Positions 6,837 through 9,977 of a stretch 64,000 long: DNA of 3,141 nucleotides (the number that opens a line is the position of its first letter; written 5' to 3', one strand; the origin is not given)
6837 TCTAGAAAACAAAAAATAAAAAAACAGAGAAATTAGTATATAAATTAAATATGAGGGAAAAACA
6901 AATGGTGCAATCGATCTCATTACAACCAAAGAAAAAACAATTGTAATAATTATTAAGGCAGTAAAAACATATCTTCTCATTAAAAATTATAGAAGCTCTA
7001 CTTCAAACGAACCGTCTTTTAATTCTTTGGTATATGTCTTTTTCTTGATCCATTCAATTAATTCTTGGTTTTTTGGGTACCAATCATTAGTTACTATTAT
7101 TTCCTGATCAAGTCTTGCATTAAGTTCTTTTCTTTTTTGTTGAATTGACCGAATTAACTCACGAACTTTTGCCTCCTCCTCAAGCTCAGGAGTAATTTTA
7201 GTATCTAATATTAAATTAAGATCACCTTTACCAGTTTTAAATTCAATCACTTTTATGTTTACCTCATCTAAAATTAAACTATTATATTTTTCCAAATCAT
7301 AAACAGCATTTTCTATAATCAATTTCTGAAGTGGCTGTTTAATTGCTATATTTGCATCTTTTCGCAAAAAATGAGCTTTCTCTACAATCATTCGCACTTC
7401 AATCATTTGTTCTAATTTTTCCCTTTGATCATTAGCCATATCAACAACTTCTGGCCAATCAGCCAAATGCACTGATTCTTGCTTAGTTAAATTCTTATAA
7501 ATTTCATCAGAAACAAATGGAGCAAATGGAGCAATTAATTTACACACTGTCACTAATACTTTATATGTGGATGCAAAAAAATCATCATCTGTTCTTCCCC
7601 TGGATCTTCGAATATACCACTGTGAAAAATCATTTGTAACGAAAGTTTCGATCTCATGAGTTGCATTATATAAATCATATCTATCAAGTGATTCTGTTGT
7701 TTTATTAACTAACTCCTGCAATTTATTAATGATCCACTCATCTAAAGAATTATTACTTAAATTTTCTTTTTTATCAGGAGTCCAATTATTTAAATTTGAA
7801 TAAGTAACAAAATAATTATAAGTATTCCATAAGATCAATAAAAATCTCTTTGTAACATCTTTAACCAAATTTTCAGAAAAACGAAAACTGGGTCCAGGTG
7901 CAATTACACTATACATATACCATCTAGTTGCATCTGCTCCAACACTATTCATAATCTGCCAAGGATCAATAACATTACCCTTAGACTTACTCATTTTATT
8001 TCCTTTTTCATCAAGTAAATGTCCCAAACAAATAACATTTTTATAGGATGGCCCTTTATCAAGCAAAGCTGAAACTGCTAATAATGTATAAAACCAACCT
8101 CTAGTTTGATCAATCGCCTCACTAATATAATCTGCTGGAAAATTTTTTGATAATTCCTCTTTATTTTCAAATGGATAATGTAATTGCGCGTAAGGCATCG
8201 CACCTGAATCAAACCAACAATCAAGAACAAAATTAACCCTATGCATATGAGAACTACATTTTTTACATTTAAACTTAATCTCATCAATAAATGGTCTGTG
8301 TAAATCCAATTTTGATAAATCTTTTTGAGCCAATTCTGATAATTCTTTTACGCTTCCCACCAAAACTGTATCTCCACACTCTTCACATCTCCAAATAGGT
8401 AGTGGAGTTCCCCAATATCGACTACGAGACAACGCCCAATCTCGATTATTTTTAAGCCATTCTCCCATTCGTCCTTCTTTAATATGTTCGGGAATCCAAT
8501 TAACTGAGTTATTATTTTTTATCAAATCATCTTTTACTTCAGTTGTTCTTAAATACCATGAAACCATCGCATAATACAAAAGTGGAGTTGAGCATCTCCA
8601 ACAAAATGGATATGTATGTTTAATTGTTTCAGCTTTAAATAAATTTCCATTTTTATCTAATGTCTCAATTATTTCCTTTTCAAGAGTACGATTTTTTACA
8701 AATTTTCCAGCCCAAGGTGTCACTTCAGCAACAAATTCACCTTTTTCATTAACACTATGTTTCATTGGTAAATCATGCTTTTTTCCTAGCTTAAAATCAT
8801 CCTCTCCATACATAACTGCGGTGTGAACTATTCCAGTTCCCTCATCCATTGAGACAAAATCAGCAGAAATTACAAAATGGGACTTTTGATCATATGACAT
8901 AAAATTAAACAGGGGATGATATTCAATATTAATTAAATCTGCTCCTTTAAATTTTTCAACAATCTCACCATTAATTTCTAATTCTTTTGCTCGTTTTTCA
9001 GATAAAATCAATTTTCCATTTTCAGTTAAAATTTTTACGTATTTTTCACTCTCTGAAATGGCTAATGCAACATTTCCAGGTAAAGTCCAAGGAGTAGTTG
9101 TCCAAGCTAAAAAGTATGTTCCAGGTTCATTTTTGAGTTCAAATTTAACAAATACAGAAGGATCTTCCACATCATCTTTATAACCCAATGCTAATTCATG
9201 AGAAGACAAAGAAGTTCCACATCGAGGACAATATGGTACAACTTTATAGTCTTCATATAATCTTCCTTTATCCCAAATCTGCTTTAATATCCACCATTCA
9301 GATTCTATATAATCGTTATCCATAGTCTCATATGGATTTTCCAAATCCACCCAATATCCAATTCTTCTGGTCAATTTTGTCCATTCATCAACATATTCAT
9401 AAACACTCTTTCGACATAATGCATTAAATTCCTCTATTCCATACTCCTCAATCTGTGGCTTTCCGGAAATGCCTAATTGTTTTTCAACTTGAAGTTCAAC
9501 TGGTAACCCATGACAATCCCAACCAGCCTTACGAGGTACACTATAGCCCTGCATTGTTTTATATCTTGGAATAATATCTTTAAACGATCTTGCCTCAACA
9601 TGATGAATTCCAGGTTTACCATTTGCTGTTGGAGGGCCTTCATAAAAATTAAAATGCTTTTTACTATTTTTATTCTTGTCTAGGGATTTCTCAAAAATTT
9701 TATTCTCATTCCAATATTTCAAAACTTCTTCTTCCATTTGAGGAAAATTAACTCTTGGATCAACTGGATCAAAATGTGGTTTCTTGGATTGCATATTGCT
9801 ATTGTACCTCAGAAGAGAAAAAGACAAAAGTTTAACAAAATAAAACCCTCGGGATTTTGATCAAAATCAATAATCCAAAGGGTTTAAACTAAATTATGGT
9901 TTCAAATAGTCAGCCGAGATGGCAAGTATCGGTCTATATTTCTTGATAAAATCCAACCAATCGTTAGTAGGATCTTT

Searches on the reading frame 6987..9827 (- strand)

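Call 85: search_protein_families(library=pfam, proteins=[window:6987-9827:-], max_evalue=0.01)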
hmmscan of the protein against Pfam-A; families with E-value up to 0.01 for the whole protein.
window:6987-9827:- (946 aa): 7 families
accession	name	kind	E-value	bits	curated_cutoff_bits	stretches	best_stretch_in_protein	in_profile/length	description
PF00133.28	tRNA-synt_1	-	1.1e-126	423.4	22.7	1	35-639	2-403/414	tRNA synthetases class I (I, L, M and V)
PF08264.19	Anticodon_1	-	2e-31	109.3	25.1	1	696-836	1-147/148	Anticodon-binding domain of tRNA ligase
PF09334.17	tRNA-synt_1g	-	6.3e-15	55.3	20.1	2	579-652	295-368/391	tRNA synthetases class I (M)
PF19302.4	DUF5915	-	1e-07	32.1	27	1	866-929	96-163/195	Domain of unknown function (DUF5915)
PF13603.12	tRNA-synt_1_2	-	0.00061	19.8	25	1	227-364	12-145/185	Leucyl-tRNA synthetase, editing domain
PF01921.24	tRNA-synt_1f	-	0.0019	17.6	27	1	604-650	275-320/360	tRNA synthetases class I (K)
PF24292.1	DUF7479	-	0.0072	16.9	27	0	197-221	30-54/60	Domain of unknown function (DUF7479)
